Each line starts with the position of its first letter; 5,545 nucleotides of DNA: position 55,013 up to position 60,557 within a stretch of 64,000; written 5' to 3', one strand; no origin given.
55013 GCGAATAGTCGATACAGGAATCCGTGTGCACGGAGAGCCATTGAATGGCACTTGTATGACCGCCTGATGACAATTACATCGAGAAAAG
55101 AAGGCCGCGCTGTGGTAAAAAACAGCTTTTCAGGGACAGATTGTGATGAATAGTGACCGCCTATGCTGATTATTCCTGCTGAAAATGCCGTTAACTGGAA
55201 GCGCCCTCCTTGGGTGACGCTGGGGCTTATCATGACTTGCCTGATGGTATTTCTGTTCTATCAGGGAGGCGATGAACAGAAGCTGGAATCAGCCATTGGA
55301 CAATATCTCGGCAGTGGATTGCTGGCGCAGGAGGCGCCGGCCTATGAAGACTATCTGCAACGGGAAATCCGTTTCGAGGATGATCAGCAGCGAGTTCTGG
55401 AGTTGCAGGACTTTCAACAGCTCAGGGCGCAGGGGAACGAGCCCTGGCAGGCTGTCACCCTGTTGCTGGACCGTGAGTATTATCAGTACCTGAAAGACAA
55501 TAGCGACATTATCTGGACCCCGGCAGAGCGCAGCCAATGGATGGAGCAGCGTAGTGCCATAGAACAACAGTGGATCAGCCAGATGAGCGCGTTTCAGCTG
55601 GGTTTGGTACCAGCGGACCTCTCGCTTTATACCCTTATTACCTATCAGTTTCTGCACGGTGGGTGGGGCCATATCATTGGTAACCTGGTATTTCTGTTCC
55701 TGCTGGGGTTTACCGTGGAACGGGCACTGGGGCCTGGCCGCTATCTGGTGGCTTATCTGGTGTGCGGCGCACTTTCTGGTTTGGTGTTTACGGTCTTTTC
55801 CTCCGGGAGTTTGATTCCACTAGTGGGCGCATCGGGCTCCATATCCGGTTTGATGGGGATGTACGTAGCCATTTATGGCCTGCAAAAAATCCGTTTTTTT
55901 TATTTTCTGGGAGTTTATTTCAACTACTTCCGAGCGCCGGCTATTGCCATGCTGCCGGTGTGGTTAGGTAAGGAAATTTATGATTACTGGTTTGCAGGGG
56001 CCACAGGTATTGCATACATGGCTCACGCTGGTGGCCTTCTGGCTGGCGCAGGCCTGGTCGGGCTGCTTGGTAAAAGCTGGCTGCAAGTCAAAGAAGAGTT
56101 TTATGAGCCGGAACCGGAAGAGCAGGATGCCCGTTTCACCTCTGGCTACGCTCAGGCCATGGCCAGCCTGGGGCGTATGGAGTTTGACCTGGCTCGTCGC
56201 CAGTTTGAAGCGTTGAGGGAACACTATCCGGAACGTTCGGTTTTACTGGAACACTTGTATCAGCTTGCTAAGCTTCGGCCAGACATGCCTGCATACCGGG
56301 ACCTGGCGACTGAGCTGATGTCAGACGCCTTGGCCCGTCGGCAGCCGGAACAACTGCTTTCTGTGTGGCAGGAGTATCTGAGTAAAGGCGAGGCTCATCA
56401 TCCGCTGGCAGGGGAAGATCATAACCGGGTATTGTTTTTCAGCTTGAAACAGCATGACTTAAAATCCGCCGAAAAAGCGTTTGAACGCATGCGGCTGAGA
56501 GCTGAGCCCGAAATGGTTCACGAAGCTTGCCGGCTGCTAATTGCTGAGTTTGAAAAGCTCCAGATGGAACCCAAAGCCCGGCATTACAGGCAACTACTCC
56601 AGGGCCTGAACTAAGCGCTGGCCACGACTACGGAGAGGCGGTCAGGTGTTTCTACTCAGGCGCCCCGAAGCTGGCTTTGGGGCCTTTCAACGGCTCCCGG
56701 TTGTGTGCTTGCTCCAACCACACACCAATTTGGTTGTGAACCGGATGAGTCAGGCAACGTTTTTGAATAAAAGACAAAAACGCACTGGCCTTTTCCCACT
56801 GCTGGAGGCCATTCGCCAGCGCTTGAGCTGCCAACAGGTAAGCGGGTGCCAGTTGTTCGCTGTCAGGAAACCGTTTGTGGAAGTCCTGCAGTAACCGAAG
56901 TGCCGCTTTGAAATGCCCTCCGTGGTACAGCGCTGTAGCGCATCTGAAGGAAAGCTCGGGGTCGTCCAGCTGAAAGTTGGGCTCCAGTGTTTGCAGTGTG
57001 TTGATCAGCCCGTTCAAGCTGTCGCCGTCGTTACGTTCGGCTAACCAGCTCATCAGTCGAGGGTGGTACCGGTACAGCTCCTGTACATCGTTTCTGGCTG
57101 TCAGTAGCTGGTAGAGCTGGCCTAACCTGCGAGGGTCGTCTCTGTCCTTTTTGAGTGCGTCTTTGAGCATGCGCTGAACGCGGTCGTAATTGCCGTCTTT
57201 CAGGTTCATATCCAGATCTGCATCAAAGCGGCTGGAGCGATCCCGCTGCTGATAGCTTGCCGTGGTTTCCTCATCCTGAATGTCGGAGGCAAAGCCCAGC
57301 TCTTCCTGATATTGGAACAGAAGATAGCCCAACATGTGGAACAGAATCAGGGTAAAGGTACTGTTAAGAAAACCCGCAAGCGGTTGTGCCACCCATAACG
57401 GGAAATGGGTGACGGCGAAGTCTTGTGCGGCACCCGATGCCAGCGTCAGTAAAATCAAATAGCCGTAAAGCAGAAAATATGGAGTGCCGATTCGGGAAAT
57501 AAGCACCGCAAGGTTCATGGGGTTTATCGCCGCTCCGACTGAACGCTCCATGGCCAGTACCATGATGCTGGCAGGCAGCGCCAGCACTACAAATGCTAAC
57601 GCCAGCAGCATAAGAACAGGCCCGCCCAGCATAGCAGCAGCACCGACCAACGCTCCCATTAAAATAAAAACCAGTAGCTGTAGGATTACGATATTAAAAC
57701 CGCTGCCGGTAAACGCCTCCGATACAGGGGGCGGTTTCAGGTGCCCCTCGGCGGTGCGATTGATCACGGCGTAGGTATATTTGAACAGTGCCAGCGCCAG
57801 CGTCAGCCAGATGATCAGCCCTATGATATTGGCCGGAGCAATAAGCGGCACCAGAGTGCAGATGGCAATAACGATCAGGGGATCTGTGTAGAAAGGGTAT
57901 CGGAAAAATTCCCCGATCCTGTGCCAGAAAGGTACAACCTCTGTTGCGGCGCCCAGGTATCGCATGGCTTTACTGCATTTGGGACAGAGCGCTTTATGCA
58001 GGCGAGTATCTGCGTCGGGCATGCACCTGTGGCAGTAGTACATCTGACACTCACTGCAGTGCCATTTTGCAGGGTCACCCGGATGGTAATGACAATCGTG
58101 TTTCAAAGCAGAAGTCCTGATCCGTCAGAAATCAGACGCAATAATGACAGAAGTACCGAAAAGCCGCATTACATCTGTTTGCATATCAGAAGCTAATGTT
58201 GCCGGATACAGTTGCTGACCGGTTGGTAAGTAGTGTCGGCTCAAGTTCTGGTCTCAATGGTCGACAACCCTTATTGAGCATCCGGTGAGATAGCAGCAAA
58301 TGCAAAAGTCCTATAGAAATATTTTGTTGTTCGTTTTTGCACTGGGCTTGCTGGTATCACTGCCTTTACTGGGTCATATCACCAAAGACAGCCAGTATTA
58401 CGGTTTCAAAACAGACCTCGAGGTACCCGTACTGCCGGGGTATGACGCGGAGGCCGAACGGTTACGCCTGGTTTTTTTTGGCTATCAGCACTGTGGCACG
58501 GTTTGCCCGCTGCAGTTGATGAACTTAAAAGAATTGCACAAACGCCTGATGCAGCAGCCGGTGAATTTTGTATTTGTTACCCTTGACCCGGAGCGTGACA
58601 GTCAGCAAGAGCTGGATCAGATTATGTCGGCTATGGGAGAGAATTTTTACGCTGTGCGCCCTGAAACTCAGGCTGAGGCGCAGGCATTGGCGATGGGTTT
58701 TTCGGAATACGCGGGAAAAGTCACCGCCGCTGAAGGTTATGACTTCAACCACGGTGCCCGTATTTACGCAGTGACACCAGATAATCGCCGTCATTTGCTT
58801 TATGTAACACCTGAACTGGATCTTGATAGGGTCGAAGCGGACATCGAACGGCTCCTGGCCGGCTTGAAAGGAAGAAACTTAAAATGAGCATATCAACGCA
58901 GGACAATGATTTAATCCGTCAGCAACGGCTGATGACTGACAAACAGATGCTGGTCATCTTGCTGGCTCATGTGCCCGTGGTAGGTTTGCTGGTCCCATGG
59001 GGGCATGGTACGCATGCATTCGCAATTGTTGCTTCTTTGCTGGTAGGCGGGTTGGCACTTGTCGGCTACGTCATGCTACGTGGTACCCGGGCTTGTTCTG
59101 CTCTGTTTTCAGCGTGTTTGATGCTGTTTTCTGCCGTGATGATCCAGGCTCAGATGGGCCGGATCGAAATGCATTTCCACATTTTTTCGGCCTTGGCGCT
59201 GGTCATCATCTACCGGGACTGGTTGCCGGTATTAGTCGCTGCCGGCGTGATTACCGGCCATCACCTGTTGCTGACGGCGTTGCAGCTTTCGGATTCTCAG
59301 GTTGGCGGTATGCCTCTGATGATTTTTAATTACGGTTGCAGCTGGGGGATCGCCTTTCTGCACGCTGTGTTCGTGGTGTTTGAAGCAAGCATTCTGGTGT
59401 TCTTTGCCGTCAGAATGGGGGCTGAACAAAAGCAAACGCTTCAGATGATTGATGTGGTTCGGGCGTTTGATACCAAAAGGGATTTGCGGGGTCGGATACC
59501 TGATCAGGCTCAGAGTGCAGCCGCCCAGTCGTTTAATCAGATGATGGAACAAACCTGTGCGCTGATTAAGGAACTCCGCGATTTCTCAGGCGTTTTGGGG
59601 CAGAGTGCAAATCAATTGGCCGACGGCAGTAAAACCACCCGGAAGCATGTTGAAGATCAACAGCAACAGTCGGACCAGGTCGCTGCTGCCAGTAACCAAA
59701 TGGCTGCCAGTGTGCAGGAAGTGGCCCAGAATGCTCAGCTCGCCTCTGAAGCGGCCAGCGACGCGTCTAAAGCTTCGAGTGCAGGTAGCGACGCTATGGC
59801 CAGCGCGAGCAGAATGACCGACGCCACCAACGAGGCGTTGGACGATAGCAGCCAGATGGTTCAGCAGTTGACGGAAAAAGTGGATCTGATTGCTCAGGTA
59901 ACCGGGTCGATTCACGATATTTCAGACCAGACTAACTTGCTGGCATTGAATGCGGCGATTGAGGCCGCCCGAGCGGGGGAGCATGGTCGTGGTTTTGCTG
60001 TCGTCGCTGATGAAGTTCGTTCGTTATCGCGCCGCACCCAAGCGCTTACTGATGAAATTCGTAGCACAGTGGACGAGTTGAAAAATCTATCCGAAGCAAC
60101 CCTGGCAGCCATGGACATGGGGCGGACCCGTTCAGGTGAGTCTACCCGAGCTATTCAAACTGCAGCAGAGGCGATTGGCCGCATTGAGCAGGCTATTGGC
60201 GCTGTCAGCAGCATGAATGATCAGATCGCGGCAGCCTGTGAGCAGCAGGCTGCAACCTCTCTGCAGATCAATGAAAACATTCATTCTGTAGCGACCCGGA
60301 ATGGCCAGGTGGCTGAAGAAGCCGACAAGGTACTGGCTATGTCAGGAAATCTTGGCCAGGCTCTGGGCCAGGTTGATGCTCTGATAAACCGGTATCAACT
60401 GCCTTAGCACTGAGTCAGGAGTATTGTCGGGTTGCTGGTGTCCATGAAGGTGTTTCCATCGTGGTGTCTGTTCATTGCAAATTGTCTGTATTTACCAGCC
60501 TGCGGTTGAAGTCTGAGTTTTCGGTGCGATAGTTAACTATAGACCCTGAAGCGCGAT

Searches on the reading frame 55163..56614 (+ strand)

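Call 11: search_protein_families(library=pfam, proteins=[window:55163-56614:+])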
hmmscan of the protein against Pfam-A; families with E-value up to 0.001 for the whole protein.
window:55163-56614:+ (483 aa): 1 family
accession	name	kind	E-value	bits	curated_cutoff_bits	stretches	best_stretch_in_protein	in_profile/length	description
PF01694.28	Rhomboid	-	6.7e-24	85.2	22.6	1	154-302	3-140/143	Rhomboid domain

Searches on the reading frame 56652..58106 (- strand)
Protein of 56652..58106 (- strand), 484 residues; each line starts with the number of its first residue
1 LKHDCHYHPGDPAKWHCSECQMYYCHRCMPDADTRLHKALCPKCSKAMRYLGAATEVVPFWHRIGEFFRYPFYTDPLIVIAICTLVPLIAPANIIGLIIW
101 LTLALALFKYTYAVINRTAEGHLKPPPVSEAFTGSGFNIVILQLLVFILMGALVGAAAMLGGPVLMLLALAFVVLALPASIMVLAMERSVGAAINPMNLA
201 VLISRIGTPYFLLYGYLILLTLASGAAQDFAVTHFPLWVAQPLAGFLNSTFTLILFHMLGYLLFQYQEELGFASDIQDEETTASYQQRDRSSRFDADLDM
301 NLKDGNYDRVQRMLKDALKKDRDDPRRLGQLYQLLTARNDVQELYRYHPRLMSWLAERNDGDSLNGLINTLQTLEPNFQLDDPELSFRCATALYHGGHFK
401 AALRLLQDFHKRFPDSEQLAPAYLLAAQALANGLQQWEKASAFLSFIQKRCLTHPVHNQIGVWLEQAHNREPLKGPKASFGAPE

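Call 11: search_protein_families(library=pfam, proteins=[window:56652-58106:-])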
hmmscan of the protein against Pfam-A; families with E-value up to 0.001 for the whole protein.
window:56652-58106:- (484 aa): 4 families
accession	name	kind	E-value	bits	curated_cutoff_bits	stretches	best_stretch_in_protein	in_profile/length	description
PF14559.12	TPR_19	-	1.2e-05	26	25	0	302-343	2-43/68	Tetratricopeptide repeat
PF13428.12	TPR_14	-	0.00014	22.6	23.5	0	384-422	2-40/44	Tetratricopeptide repeat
PF13174.12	TPR_6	-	0.00077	20.4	26.3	0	390-416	7-33/33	Tetratricopeptide repeat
PF22586.1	ANCHR-like_BBOX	-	0.00081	19.9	27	1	5-29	2-25/39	ANCHR-like B-box zinc-binding domain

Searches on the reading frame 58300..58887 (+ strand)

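Call 11: search_protein_families(library=pfam, proteins=[window:58300-58887:+])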
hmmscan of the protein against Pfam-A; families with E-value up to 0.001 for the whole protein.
window:58300-58887:+ (195 aa): 1 family
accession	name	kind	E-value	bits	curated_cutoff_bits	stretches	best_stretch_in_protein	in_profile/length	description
PF02630.20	SCO1-SenC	-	4e-22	79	22.8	1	54-163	22-133/134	SCO1/SenC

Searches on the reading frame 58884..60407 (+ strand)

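Call 56: search_protein_families(library=pfam, max_evalue=0.1, proteins=[window:58884-60407:+])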
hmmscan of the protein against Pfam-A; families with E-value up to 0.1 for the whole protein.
window:58884-60407:+ (507 aa): 3 families
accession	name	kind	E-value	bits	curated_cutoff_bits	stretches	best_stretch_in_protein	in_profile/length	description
PF00015.26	MCPsignal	-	3.4e-38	131.6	34.6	1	303-470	2-169/172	Methyl-accepting chemotaxis protein (MCP) signalling domain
PF06103.16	DUF948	-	0.022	15.3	37.2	0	239-296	25-82/89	Bacterial protein of unknown function (DUF948)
PF19529.4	DUF6057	-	0.033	13.5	29.8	1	21-201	99-267/569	Family of unknown function (DUF6057)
